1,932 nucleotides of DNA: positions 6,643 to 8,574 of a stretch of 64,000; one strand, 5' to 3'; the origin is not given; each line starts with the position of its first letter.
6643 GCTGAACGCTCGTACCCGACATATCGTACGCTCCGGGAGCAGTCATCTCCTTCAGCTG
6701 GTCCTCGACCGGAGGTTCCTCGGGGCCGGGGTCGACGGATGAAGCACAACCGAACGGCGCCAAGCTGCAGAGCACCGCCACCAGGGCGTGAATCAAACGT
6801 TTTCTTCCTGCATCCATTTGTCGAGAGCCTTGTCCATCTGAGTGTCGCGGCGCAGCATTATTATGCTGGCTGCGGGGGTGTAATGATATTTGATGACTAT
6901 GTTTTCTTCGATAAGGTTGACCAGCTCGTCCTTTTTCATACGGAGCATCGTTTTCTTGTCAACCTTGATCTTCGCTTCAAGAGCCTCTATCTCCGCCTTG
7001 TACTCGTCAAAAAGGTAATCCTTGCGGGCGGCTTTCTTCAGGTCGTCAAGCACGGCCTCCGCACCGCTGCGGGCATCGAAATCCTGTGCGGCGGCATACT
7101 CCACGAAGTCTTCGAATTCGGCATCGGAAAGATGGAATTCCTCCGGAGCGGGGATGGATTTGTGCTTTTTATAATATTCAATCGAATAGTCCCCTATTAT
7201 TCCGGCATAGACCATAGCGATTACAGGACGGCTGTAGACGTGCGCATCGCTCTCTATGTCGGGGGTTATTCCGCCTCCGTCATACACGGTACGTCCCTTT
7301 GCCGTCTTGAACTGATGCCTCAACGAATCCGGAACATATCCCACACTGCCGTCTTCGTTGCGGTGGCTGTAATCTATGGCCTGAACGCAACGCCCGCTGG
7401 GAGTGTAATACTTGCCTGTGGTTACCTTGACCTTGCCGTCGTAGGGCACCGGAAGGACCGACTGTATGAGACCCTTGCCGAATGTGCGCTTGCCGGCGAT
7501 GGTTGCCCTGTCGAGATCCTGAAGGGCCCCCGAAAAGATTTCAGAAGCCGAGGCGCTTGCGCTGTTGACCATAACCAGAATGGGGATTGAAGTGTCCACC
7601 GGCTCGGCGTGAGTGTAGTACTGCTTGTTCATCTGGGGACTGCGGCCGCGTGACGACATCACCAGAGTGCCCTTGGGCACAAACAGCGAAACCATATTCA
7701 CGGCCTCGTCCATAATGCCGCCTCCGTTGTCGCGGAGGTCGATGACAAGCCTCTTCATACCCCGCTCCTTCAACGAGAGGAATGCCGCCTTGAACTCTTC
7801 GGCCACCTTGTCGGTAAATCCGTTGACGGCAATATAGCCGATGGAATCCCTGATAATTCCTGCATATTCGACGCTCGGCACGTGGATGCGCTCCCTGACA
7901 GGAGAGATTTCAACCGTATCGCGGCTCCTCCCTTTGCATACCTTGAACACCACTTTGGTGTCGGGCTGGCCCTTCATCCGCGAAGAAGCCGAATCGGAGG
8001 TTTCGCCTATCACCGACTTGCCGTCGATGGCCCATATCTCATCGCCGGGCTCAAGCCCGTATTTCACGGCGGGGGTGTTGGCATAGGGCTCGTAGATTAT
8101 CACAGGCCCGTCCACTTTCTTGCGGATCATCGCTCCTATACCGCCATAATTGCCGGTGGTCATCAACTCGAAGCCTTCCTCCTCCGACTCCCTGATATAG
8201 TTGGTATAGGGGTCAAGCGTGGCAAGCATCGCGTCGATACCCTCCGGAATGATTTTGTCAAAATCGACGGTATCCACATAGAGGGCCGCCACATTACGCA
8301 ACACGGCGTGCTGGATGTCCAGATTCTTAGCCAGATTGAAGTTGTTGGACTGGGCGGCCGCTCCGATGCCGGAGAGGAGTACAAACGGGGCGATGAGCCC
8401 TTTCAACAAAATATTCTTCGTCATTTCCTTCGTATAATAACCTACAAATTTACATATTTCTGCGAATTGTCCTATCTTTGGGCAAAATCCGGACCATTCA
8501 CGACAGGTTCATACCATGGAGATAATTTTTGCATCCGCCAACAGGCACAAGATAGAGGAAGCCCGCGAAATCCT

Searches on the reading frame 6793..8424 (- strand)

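Call 62: search_protein_families(library=pfam, proteins=[window:6793-8424:-], max_evalue=0.00001)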
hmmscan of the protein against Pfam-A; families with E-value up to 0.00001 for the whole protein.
window:6793-8424:- (543 aa): 3 families
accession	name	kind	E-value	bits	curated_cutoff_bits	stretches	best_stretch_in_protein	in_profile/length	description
PF03572.23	Peptidase_S41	-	6.7e-48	162.8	24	1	195-349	2-156/165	Peptidase family S41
PF13180.12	PDZ_2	-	2.8e-08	34.4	27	1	95-173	2-78/80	PDZ domain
PF17820.7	PDZ_6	-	2e-06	27.9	27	1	109-163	1-53/54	PDZ domain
